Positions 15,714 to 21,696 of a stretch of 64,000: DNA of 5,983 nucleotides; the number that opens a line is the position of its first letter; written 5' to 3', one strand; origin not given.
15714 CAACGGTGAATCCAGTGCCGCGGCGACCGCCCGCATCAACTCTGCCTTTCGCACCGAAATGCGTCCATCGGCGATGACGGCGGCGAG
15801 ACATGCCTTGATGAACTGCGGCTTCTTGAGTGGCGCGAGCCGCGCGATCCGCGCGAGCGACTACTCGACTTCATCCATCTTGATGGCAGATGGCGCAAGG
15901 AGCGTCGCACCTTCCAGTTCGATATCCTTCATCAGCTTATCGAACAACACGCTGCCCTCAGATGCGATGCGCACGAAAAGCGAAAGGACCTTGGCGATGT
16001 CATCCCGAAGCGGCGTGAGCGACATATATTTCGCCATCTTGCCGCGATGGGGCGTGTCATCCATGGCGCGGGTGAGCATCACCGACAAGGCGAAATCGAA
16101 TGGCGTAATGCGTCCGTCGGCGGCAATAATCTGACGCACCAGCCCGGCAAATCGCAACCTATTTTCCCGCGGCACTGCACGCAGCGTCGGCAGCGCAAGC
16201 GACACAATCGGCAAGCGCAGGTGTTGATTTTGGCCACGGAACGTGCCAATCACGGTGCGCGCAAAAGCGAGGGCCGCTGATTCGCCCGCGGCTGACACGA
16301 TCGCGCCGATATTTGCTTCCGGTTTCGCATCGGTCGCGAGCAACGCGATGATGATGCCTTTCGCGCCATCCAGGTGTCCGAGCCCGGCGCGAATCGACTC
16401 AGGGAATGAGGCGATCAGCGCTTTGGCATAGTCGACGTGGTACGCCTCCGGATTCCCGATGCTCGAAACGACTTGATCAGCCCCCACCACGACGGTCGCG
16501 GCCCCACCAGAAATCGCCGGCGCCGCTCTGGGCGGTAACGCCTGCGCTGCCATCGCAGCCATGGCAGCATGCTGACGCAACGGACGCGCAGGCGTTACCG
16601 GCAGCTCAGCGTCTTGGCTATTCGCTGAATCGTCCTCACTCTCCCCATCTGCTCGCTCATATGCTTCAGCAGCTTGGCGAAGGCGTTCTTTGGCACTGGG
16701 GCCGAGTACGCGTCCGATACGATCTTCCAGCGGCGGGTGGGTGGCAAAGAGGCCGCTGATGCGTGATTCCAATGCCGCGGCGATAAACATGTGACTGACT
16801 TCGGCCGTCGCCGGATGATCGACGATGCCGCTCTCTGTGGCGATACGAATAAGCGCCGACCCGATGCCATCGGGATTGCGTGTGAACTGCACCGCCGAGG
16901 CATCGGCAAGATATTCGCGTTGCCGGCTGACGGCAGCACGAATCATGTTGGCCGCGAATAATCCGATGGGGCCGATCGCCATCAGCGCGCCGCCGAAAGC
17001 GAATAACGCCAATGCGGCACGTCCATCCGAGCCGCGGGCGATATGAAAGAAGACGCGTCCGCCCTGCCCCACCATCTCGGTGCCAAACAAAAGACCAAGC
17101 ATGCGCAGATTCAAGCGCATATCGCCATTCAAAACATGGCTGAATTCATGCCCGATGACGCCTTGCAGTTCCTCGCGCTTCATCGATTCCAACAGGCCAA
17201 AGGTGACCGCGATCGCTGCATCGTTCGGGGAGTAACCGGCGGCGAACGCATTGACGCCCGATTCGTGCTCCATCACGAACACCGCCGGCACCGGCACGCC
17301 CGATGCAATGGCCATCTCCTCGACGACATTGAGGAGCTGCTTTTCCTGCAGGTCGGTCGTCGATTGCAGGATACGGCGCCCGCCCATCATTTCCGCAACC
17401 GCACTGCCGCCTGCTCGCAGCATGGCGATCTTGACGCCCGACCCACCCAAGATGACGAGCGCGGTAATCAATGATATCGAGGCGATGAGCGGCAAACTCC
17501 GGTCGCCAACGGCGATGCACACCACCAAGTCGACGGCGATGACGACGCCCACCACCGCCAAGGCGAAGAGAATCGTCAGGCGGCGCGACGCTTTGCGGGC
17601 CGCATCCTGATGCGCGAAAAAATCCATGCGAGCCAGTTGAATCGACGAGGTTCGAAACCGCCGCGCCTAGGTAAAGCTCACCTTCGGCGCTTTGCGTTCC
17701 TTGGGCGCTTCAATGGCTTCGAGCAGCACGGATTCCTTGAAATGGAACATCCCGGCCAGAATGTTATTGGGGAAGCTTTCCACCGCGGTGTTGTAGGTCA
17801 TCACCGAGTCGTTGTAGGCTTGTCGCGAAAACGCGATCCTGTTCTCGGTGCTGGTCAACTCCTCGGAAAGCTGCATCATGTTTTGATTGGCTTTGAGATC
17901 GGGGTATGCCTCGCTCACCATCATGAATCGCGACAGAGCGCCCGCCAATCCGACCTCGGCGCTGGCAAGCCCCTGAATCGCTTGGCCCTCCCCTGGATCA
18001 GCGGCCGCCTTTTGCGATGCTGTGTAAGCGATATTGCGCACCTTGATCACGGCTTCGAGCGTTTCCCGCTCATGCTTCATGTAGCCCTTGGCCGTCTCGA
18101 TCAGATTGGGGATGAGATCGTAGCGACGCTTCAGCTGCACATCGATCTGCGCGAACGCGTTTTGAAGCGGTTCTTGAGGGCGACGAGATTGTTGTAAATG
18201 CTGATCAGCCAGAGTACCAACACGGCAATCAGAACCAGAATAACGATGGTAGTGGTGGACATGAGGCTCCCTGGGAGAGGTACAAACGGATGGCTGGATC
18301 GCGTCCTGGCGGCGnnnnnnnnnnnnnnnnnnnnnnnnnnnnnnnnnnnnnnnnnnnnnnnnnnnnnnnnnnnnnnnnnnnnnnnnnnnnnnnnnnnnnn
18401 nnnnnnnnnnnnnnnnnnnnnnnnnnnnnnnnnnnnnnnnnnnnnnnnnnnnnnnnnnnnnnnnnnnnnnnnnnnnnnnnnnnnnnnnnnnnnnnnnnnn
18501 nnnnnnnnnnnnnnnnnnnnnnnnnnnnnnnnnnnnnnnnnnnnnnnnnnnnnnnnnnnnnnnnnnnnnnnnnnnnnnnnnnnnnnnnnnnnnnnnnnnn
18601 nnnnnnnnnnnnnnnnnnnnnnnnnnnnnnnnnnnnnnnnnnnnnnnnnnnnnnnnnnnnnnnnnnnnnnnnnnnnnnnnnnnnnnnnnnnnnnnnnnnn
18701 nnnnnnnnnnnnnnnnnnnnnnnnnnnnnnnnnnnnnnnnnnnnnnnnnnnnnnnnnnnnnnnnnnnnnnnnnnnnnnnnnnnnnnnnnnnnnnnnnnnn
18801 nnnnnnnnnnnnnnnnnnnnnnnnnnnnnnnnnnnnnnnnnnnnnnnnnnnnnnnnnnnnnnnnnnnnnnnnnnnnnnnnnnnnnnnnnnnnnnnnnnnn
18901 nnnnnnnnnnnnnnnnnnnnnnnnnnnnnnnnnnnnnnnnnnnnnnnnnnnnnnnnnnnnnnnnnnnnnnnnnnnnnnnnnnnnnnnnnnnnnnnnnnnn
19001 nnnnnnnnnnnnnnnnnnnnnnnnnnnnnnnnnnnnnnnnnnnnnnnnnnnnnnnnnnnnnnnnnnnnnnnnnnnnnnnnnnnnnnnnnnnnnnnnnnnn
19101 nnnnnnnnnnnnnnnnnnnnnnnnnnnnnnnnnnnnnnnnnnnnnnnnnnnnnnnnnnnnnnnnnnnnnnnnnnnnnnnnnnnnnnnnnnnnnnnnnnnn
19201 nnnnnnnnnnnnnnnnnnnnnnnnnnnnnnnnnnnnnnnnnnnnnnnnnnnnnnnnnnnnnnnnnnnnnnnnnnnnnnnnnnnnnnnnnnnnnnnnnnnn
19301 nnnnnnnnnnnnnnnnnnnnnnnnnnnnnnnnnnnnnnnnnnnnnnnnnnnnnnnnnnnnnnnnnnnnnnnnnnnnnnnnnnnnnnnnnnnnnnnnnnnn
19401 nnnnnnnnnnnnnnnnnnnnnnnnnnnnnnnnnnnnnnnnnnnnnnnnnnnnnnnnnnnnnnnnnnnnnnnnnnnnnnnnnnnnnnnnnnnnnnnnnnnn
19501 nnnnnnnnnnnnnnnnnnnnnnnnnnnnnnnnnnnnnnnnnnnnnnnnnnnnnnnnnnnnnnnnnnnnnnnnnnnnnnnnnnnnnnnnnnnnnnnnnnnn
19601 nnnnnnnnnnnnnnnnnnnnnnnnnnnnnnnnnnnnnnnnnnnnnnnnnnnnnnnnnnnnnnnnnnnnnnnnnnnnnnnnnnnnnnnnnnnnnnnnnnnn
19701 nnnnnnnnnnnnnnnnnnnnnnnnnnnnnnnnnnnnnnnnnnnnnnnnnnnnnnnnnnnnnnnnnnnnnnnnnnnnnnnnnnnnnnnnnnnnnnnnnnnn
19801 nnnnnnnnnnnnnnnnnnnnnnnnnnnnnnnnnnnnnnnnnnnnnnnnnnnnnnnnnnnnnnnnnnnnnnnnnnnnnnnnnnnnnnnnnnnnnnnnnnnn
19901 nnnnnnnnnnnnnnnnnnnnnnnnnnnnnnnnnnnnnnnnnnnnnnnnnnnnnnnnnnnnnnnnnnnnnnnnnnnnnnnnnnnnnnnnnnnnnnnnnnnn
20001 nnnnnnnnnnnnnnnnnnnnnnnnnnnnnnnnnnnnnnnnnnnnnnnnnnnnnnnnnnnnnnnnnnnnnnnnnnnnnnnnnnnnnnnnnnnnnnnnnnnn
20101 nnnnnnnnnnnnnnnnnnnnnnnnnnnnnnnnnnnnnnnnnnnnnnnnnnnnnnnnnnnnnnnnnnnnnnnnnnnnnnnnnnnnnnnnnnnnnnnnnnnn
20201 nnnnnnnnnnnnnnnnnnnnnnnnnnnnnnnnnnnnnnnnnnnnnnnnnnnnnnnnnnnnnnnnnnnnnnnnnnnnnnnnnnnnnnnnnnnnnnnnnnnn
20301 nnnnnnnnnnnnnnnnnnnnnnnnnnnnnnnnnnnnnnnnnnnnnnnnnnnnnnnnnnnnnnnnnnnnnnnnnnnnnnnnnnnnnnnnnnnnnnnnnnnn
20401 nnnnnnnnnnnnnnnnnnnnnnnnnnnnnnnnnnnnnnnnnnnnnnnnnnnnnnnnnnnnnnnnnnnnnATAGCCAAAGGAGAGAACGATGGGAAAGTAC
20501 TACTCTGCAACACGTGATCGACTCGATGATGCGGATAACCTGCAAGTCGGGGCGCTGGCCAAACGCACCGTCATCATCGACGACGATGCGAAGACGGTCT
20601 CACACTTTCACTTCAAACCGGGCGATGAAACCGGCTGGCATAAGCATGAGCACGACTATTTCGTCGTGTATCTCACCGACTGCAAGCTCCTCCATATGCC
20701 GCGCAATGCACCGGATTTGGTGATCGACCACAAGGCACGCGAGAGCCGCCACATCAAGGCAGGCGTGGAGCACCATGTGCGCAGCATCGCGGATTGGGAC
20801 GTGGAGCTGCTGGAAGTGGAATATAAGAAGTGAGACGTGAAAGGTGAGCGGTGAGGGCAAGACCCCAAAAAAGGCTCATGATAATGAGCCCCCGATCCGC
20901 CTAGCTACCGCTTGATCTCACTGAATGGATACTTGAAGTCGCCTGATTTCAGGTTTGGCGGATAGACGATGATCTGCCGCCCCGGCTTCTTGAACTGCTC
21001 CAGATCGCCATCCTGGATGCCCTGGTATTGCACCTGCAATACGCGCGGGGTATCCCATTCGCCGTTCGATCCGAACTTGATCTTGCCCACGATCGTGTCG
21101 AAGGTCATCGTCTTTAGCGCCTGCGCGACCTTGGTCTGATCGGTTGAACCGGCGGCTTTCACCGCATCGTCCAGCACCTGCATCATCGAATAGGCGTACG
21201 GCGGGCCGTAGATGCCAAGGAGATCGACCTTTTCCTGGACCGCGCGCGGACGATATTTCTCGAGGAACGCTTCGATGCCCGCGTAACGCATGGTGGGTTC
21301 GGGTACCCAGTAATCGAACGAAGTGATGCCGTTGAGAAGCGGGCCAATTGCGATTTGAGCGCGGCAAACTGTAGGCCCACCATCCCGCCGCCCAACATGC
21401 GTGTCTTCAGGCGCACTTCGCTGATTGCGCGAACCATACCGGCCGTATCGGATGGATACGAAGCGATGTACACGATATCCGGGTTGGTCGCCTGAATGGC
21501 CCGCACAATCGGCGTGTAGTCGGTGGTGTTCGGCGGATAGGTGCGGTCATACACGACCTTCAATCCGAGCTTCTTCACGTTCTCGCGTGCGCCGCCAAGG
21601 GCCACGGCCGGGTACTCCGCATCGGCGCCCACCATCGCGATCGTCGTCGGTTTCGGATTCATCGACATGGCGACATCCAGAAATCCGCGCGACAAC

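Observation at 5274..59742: About 17 of ~59 loci are frame-disrupted, nonsense-interrupted or reduced to stumps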

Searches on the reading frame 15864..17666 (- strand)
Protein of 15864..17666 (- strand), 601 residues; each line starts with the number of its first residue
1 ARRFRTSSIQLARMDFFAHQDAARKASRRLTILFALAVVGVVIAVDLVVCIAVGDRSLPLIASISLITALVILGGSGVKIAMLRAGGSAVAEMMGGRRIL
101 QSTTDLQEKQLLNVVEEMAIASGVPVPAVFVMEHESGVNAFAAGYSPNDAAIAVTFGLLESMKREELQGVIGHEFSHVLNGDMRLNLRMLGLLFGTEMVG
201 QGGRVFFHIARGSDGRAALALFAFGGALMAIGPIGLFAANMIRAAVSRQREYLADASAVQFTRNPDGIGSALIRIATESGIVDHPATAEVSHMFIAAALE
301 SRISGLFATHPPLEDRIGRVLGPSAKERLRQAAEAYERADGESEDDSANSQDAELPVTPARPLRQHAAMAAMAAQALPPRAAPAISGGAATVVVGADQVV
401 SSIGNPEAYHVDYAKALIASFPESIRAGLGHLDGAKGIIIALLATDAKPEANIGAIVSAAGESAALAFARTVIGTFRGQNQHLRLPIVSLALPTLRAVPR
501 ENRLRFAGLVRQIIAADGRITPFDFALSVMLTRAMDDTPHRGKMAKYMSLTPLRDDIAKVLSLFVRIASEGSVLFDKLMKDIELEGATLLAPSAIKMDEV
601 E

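Call 36: search_protein_families(library=pfam, max_evalue=0.01, proteins=[window:15864-17666:-])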
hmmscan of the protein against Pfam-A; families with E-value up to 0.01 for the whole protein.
window:15864-17666:- (601 aa): 1 family
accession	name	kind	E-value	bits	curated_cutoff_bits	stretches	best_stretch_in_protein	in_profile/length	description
PF01435.24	Peptidase_M48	-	2.9e-29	102.7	20.3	1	106-320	2-182/186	Peptidase family M48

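Call 39: find_homologous_proteins(query=window:15864-17627:-, max_evalue=1e-50)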
Query window:15864-17627:- (588 aa): 8000 proteins with E <= 1e-50 among 8000 candidates; the best 120 are listed.
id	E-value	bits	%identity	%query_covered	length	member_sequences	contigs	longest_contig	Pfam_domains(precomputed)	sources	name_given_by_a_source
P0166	0.0e+0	1237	100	100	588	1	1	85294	PF01435.25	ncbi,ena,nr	ncbi:MAG: peptidase M48 Ste24p [Betaproteobacteria bacterium]|nr:peptidase M48 Ste24p [Betaproteobac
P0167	0.0e+0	1058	85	100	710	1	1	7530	PF01435.25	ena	-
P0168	1.2e-295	1000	79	100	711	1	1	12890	PF01435.25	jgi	jgi:Zn-dependent protease with chaperone function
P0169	5.1e-242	823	68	100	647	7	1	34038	PF01435.25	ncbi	-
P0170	6.4e-238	809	67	100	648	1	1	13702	PF01435.25,PF05099.19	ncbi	-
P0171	6.0e-237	806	67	100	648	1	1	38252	PF01435.25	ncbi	ncbi:MAG: M48 family metallopeptidase [Burkholderiales bacterium]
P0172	2.0e-236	804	65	100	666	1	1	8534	PF01435.25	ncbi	-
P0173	3.0e-194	665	58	100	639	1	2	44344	PF01435.25,PF05099.19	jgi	jgi:Zn-dependent protease with chaperone function/uncharacterized tellurite resistance protein B-lik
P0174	2.2e-187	642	66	57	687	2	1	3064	PF01435.25,PF05099.19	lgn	-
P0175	1.8e-186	639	55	100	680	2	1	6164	PF01435.25,PF05099.19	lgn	-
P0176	2.8e-183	629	55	100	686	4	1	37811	PF01435.25,PF05099.19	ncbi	-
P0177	5.2e-129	450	43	100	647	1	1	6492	PF01435.25,PF05099.19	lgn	-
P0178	3.6e-125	437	42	100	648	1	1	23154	PF01435.25,PF05099.19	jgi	jgi:Zn-dependent protease with chaperone function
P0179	1.8e-112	395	40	100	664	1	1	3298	PF01435.25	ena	-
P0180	2.2e-111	392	41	100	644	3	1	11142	PF01435.25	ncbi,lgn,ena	-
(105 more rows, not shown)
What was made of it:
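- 15540..17627 (-): M48 peptidase gene cut by an in-frame TAG at 15861-15863. The downstream 106 codons are still conserved. The other 119 listed homologs are 606-711 aa against 588 aa here (call 39).
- Checked: M48 has a TAG at 15861-15863; all 119 other listed homologs are 606-711 aa against 588 aa here (call 39).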

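Call 40: find_encoding_contigs(protein=P0168, flank=10000, max_places=3)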
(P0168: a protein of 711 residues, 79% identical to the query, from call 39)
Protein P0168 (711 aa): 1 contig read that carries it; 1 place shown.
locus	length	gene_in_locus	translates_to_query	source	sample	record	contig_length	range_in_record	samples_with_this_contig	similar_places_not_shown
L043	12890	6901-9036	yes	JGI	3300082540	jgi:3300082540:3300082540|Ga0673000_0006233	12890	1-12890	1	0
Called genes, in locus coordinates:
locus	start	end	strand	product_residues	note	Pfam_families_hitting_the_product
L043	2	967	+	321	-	?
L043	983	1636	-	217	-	PF02798:GST_N, PF13417:GST_N_3, PF13409:GST_N_2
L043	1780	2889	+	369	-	PF01408:GFO_IDH_MocA, PF22725:GFO_IDH_MocA_C3, PF02894:GFO_IDH_MocA_C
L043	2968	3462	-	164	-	PF10543:ORF6N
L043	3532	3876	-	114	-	PF07883:Cupin_2 (faint)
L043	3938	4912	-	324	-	PF08240:ADH_N, PF00107:ADH_zinc_N, PF13602:ADH_zinc_N_2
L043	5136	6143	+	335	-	PF16884:ADH_N_2, PF00107:ADH_zinc_N, PF13602:ADH_zinc_N_2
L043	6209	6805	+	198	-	PF04011:LemA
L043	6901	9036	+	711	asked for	PF01435:Peptidase_M48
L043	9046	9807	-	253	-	PF23441:SDR (weak), PF00106:adh_short, PF08659:KR, PF13561:adh_short_C2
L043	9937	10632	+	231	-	PF02798:GST_N, PF13417:GST_N_3, PF13409:GST_N_2, PF00043:GST_C, PF14497:GST_C_3 (weak), PF13410:GST_C_2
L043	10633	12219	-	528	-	PF01926:MMR_HSR1, PF11981:DUF3482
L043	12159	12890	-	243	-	?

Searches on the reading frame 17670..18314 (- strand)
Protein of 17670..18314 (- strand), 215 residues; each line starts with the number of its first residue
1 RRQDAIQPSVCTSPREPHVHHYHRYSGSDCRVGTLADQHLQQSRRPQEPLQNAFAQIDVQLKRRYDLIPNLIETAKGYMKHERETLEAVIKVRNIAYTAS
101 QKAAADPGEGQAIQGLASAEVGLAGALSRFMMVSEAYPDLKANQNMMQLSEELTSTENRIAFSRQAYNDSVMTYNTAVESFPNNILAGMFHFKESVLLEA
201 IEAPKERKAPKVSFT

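Call 35: search_protein_families(library=pfam, max_evalue=0.01, proteins=[window:17670-18314:-])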
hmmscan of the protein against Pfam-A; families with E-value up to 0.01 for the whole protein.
window:17670-18314:- (215 aa): 1 family
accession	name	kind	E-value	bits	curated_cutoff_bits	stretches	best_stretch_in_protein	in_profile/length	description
PF04011.17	LemA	-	1.1e-57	194.5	26.2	1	53-214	1-149/149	LemA family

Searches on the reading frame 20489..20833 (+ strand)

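Call 12: search_protein_families(library=pfam, proteins=[window:20489-20833:+])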
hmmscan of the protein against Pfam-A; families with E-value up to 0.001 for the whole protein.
window:20489-20833:+ (114 aa): 1 family
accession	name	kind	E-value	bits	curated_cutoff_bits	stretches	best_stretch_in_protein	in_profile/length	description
PF07883.17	Cupin_2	-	1.7e-05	24.9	27.2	1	39-110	2-69/70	Cupin domain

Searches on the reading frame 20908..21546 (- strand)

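Call 36: search_protein_families(library=pfam, max_evalue=0.01, proteins=[window:20908-21546:-])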
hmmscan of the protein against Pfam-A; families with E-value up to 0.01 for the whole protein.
window:20908-21546:- (213 aa): 2 families
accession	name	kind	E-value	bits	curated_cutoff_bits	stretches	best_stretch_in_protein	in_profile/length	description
PF13458.12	Peripla_BP_6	-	2.2e-10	41.2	31.7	1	66-161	234-325/343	Periplasmic binding protein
PF13433.12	Peripla_BP_5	-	0.00018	21.2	27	1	92-176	257-340/363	Periplasmic binding protein domain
